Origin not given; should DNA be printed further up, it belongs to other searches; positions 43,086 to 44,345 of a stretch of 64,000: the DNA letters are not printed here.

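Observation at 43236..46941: Small accessory islet: Rx4H (HEPN-like) protein, duplicated-domain secreted protein, HigB-like toxin + HTH-ImmA/IrrE regulator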

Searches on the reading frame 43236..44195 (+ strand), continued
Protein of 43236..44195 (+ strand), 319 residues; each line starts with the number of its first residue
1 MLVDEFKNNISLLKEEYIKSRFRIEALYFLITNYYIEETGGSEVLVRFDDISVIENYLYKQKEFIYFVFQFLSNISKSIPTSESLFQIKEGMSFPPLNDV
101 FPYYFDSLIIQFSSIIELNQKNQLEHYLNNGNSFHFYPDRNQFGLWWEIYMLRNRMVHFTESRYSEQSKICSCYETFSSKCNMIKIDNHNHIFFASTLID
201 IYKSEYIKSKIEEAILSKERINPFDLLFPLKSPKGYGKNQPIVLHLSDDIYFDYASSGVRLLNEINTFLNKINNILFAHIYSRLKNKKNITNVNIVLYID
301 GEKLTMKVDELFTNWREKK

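Call 46: search_protein_families(library=pfam, alignment_id=A3, max_evalue=10)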
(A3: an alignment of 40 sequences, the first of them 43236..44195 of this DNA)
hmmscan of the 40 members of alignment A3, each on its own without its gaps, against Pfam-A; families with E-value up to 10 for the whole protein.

A. member 1, window:43236-44195:+ (319 aa): 1 family
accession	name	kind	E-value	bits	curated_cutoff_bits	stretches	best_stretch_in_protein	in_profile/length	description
PF01740.26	STAS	-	0.025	14.8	22.6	1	188-272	8-71/106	STAS domain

B. families by the number of members that match (of 40 scanned): 25 families
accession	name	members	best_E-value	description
PF05322.16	NinE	2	0.03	NINE Protein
PF01107.23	MP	1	0.0031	Viral movement protein (MP)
PF07436.16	Curto_V3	1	0.013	Curtovirus V3 protein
PF21598.3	PvuRts1I-like_N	1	0.017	Restriction endonuclease PvuRts1 I-like, N-terminal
PF01740.26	STAS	1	0.025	STAS domain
PF19839.5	RHH_9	1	0.041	Ribbon-helix-helix protein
PF08702.15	Fib_alpha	1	0.056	Fibrinogen alpha/beta chain family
PF09763.15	Sec3_CC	1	0.081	Exocyst complex component Sec3, coiled-coil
PF20662.3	COG4_C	1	0.09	Conserved oligomeric Golgi complex subunit 4, C-terminal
PF02270.21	TFIIF_beta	1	0.099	TFIIF, beta subunit HTH domain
PF15056.11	NRN1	1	0.1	Neuritin protein family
PF05659.16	RPW8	1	0.1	Arabidopsis broad-spectrum mildew resistance protein RPW8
PF13089.11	PP_kinase_N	1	0.11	Polyphosphate kinase N-terminal domain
PF08803.17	ydhR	1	0.12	Putative mono-oxygenase ydhR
PF03065.20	Glyco_hydro_57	1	0.14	Glycosyl hydrolase family 57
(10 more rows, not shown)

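Call 51: search_dna_similar(query=window:43236-44195:+, collection=plasmids, mode=protein, max_evalue=0.01, max_rows=15)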
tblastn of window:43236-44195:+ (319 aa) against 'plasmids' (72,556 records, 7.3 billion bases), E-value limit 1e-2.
No match.

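Call 56: fold_search(model_id=the predicted structure, library=viral)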
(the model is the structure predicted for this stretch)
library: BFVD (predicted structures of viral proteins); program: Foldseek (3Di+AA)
matches with E <= 10: 78; with E <= 0.001: 0
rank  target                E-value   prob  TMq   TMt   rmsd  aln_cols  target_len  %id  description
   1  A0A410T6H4            8.5e-01  0.21  0.24  0.26  11.9       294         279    9  (no name in the UniProt tables at hand)
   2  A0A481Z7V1            1.6e+00  0.01  0.11  0.08  23.3       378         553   12  Ribonuclease III [Pithovirus LCPAC304]
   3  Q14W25                1.8e+00  0.03  0.12  0.14  29.4       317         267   10  ORF81 [Ranid herpesvirus 2]
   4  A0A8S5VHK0            2.0e+00  0.06  0.15  0.25  28.4       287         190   10  MazG-like domain protein [Siphoviridae sp. ctNxi14]
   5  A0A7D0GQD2            2.5e+00  0.03  0.12  0.06  21.1       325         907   12  (no name in the UniProt tables at hand)
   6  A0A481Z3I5            2.5e+00  0.02  0.15  0.14  21.5       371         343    9  Uncharacterized protein [Pithovirus LCPAC001]
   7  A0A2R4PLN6            2.6e+00  0.13  0.20  0.20  11.2       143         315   12  (no name in the UniProt tables at hand)
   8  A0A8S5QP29            2.6e+00  0.02  0.11  0.14  25.4       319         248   10  Uncharacterized protein [Siphoviridae sp. ctWhx86]
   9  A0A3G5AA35            2.9e+00  0.09  0.23  0.35  15.1       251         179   10  Uncharacterized protein [Hyperionvirus sp.]
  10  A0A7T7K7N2            3.1e+00  0.05  0.17  0.21  22.1       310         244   11  (no name in the UniProt tables at hand)
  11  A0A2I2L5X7            3.2e+00  0.01  0.12  0.12  19.6       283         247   14  Uncharacterized protein [Orpheovirus IHUMI-LCC2]
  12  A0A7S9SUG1            3.4e+00  0.02  0.14  0.06  30.2       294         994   10  Uncharacterized protein [Virus NIOZ-UU159]
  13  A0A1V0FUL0            3.4e+00  0.01  0.11  0.06  23.6       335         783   11  Outer capsid protein VP4 [Rotavirus A]
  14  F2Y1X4                3.8e+00  0.03  0.14  0.19  20.9       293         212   11  (no name in the UniProt tables at hand)
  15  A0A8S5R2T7            4.0e+00  0.08  0.09  0.22  15.7        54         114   22  Holin [Siphoviridae sp. ctj7g1]
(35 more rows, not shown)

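Call 66: search_protein_families(library=padloc, alignment_id=A3, max_evalue=1)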
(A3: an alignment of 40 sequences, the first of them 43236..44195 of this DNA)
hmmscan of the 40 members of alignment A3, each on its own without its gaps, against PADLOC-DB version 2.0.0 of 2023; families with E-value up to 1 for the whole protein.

A. member 1, window:43236-44195:+ (319 aa): 0 families

B. families by the number of members that match (of 40 scanned): 4 families
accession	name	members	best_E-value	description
PDLC00312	PtuB1|PtuB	1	0.00074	Unknown function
PDLC03791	RTas1299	1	0.01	DRT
PDLC03339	MTase_II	1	0.012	Type II methyltransferase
PDLC04190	HEC-01B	1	0.015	-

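Call 67: search_protein_families(library=phrogs, alignment_id=A3, max_evalue=1)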
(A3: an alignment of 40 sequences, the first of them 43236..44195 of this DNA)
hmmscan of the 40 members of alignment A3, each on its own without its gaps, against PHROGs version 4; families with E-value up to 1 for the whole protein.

A. member 1, window:43236-44195:+ (319 aa): 1 family
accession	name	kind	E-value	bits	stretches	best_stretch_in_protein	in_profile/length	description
phrog_11635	-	unknown function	0.011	17.2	0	32-64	43-75/79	-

B. families by the number of members that match (of 40 scanned): 46 families (the first 25 are shown)
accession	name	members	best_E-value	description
phrog_35617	-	2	0.003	-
phrog_32968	-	2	0.072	-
phrog_26988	-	2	0.11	-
phrog_35110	-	1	0.0014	-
phrog_11635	-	1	0.011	-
phrog_19469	-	1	0.013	-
phrog_8614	-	1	0.018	-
phrog_27312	-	1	0.02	-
phrog_25584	-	1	0.025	-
phrog_32176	-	1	0.031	-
phrog_10997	-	1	0.043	-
phrog_11794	-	1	0.06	-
phrog_11095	-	1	0.067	-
phrog_33025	-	1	0.08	-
phrog_13255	-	1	0.1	-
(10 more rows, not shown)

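Call 70: find_related_loci(query=A1, collection=genome_contigs, flank=6000)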
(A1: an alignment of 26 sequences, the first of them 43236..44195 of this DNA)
Query A1 (319 aa) in genome_contigs; peptide patterns used: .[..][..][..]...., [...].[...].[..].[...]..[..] (x = any residue, [..] = any of these).
117 stretches matched a pattern; 11 encode a relative of the query (tblastn E <= 1e-3); 10 distinct loci.
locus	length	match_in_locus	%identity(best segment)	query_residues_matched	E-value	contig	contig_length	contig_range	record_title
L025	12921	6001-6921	49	1-312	1e-96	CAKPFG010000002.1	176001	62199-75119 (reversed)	MAG: uncultured Bacilli bacterium isolate REFINED_METABAT215_TOP10_CONTIGS_1500_ASSEMBLY_K77_MERGED__Nepal_MoBio_Fiber-H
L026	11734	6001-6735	46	36-280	3e-63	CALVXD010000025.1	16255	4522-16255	MAG: uncultured Bacilli bacterium isolate BRZ_FH__bin48 genome assembly, contig: BRZ_FH__NODE_3535_length_16255_cov_13.9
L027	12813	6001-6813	42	41-312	1e-58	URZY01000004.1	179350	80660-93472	uncultured Tenericutes bacterium isolate UMGS1513 genome assembly, contig: NODE_22_length_179350_cov_59.083399, whole ge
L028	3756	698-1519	38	32-307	3e-52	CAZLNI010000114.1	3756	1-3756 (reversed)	MAG TPA_asm: uncultured Muribaculaceae bacterium isolate SRP287540_co2_381 genome assembly, contig: NODE_27511_length_37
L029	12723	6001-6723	42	43-282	3e-51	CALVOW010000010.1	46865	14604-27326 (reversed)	MAG: uncultured Bacilli bacterium isolate BRZ_ES__bin28 genome assembly, contig: BRZ_ES__NODE_1203_length_46865_cov_11.7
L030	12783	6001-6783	38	43-302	1e-49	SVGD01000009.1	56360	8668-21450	MAG: Clostridiales bacterium isolate SIG349 NODE_3277_length_56360_cov_4.644497, whole genome shotgun sequence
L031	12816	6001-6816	35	41-312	5e-49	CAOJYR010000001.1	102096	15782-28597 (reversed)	MAG TPA_asm: uncultured Tenericutes bacterium isolate SRR17684645_bin.33_metawrap_v1.3_MAG genome assembly, contig: NODE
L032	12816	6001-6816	36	41-312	2e-43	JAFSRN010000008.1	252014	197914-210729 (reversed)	MAG: Eubacterium sp. isolate RGIG3408 Goat_Reticulum.Co__c1064537, whole genome shotgun sequence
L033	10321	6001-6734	42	36-280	1e-50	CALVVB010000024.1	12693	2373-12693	MAG: uncultured Bacilli bacterium isolate BRZ_ET__bin56 genome assembly, contig: BRZ_ET__NODE_6621_length_12693_cov_64.4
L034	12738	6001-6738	43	27-273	3e-56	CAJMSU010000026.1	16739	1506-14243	TPA_asm: uncultured bacterium isolate SRR5519181-bin.25 genome assembly, contig: NODE_1568_length_16739_cov_8.061916, wh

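Call 80: search_protein_families(library=padloc, proteins=[L020:8442-11192:+, L003:5372-5998:+], max_evalue=0.001)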
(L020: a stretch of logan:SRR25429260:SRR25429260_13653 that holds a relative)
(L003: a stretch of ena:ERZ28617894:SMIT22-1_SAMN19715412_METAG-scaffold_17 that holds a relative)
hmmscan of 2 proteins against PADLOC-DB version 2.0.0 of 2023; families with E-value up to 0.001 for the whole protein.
L020:8442-11192:+ (916 aa): 24 families
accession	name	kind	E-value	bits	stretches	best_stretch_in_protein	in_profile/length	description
PDLC04154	HEC-06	-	7.6e-48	161.5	2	7-291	14-272/569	-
PDLC02687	Orf5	-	4.8e-39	132.5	2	12-291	14-266/543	Orf5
PDLC04155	HEC-06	-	1.5e-38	130.7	2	4-292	9-264/562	-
PDLC04157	HEC-06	-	5.1e-38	129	2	5-292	12-260/558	-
PDLC02693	Orf5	-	2.7e-32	110.5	1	14-651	7-542/543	Orf5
PDLC02695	Orf5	-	1.1e-27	94.7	2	7-293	10-284/601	Orf5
PDLC02701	Orf5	-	2.1e-23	80.7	1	3-647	6-590/596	Orf5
PDLC02700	Orf5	-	1.1e-22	78.5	2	6-256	2-224/555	Orf5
PDLC02691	Orf5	-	2.1e-20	70.8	2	14-257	19-251/579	Orf5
PDLC02686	Orf5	-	1.9e-18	64.3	2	7-256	10-238/566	Orf5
PDLC02692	Orf5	-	2.5e-18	64.1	2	15-257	7-215/558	Orf5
PDLC04925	PDC-S14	-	1.5e-17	61.5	1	687-800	180-296/301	-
PDLC02689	Orf5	-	2.3e-17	60.7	2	14-289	17-241/558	Orf5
PDLC02690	Orf5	-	3.7e-15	53.8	2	12-259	6-215/531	Orf5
PDLC02786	SspE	-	8.3e-14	48.9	1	11-117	18-119/766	SspE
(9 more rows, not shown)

L003:5372-5998:+ (208 aa): 11 families
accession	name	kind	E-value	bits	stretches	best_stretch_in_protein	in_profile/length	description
PDLC04851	PDC-S05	-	9.7e-89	295.8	1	1-205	134-337/342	-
PDLC04868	PDC-S05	-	7.4e-88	292.8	1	2-205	131-332/335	-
PDLC04871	PDC-S05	-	2e-86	288.8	1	1-203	255-457/468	-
PDLC04853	PDC-S05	-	6.5e-78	260.2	1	2-204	131-327/336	-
PDLC04852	PDC-S05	-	1.2e-70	236.2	1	1-198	135-327/346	-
PDLC04864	PDC-S05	-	1.7e-65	219.1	1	7-205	75-269/277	-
PDLC04843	PDC-S05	-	8.7e-60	200.6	1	7-201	131-321/330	-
PDLC04870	PDC-S05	-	1.8e-28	97.4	1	1-81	130-209/214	-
PDLC04876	PDC-S05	-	8.1e-11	40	1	1-40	132-171/174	-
PDLC04860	PDC-S05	-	4.2e-09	34.4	1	159-201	88-130/141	-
PDLC04875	PDC-S05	-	6.6e-05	21.3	1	128-201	39-113/123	-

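Call 95: search_protein_families(library=pfam, proteins=[P0139], max_evalue=0.01)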
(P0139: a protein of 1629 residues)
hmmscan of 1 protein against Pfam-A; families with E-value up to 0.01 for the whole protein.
P0139 (1629 aa): 0 families
